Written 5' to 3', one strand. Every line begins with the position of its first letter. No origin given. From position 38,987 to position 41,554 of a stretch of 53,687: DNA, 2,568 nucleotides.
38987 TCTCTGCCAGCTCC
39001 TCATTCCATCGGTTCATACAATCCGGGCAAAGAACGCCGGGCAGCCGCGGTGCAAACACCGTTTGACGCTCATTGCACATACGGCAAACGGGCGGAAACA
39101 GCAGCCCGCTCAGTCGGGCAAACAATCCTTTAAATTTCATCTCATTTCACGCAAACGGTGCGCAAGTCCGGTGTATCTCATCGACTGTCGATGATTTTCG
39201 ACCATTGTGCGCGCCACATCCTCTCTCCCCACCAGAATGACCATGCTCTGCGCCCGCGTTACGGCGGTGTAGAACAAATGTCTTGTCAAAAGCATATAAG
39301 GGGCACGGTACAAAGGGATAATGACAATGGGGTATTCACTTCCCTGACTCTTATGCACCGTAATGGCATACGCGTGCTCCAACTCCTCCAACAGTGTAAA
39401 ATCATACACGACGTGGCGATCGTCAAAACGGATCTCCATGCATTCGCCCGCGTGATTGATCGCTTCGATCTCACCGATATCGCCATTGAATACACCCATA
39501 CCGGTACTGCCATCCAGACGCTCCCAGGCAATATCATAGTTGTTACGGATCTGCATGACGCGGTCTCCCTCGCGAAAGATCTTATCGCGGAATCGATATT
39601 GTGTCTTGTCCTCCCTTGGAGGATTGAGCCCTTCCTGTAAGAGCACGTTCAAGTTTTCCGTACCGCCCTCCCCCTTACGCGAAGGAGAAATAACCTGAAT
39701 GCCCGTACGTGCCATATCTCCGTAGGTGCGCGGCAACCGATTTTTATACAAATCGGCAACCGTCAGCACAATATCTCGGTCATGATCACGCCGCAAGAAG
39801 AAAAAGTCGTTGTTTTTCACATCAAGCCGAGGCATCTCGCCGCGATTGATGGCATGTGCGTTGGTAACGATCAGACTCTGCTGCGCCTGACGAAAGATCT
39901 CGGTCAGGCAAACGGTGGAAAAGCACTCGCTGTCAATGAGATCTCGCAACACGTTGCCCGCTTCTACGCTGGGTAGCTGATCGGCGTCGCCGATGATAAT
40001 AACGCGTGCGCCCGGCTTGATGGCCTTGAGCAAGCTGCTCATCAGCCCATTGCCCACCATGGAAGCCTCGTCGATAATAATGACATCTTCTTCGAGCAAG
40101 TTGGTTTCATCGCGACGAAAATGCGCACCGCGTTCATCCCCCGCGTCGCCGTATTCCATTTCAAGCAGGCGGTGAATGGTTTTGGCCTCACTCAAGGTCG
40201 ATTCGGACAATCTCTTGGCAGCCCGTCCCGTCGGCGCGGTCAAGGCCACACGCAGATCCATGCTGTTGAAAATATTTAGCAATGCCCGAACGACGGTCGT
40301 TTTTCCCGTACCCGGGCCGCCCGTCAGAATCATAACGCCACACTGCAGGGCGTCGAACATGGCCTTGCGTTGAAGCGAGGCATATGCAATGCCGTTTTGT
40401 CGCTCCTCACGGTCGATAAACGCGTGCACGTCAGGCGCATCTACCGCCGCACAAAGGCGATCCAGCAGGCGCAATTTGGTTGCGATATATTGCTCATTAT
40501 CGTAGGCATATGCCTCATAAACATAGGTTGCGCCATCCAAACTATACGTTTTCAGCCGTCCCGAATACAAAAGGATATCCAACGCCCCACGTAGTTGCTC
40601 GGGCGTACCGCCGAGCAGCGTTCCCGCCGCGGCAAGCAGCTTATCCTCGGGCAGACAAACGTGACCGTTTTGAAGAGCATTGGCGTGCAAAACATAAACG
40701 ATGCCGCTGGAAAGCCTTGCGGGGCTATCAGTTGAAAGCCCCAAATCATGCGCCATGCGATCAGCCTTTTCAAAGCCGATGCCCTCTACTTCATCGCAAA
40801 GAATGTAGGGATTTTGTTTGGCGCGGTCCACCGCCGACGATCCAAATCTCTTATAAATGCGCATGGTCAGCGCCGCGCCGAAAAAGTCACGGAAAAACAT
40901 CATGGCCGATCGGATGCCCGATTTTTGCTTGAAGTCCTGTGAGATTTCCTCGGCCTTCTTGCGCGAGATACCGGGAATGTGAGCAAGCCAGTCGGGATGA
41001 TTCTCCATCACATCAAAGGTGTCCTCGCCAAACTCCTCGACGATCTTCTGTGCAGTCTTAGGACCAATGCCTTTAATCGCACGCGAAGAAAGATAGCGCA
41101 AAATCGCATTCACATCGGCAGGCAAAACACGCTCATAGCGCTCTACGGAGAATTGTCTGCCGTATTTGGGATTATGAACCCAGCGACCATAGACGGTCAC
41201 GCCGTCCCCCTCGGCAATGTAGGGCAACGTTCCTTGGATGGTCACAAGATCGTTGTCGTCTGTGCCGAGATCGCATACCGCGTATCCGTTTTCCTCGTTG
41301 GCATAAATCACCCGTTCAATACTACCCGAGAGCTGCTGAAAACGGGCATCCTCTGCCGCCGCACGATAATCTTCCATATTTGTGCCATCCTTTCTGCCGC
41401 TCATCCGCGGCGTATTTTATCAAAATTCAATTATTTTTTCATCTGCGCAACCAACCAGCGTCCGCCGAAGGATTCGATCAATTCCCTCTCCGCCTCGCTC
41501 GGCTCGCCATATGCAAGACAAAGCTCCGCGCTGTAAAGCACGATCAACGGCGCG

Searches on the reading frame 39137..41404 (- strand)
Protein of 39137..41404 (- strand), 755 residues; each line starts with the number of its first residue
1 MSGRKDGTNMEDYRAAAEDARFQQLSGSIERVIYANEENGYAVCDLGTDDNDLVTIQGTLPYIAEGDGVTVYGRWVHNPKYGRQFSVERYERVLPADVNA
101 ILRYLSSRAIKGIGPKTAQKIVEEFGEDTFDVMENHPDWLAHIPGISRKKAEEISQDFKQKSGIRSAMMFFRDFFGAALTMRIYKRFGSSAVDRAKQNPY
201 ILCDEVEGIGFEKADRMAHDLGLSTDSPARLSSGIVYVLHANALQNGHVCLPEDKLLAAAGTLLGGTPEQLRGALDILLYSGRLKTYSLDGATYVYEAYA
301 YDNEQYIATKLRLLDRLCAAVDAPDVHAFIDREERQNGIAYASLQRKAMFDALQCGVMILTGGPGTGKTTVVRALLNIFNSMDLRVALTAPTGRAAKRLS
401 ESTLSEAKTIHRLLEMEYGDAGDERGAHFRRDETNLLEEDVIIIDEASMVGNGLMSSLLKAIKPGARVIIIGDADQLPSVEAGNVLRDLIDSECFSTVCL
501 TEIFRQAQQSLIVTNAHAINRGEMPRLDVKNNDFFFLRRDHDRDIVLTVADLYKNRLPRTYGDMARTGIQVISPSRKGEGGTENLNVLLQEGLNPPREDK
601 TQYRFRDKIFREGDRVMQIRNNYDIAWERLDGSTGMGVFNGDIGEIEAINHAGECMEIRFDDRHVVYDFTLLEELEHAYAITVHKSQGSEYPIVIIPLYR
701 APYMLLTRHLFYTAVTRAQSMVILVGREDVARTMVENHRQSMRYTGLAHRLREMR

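Call 37: search_protein_families(library=pfam, proteins=[window:39137-41404:-], max_evalue=0.00001)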
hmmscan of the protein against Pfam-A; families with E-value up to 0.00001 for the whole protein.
window:39137-41404:- (755 aa): 13 families
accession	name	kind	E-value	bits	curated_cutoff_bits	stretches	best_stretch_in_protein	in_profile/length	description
PF13604.12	AAA_30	-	5.9e-43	147.3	27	1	342-526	3-176/191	AAA domain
PF13245.12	AAA_19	-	1.1e-39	136.1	25.1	1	345-480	1-132/134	AAA domain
PF14490.11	HHH_RecD2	-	1.9e-34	117.9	27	1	161-250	2-92/92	ATP-dependent RecD2 DNA helicase HHH domain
PF23139.1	OB_YrrC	-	2.5e-24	85.4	27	1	24-95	3-76/76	ATP-dependent DNA helicase YrrC, OB-fold domain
PF18335.7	SH3_13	-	4.3e-22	78.1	41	1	585-660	1-65/65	ATP-dependent RecD-like DNA helicase SH3 domain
PF13538.12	UvrD_C_2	-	2.8e-18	65.9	27.4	1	677-725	1-52/52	UvrD-like helicase C-terminal domain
PF01443.25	Viral_helicase1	-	2.1e-14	54.3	21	1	359-514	2-137/228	Viral superfamily 1 RNA helicase core domain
PF13086.12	AAA_11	-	4.3e-10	40.2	27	0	438-480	213-253/257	AAA domain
PF14520.12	HHH_5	-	4.8e-09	37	27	1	110-156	7-53/57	Helix-hairpin-helix domain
PF13401.12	AAA_22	-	4.1e-08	34.1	27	1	354-477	4-96/130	AAA domain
PF00633.29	HHH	-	3.3e-07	30.3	24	0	109-123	15-29/30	Helix-hairpin-helix motif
PF05127.21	NAT10_TcmA_helicase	-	1.6e-06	28.5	22.7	1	359-462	1-113/176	RNA cytidine acetyltransferase NAT10/TcmA, helicase domain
PF05970.20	PIF1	-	1.8e-06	28.2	25.9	1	354-510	21-193/223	PIF1-like helicase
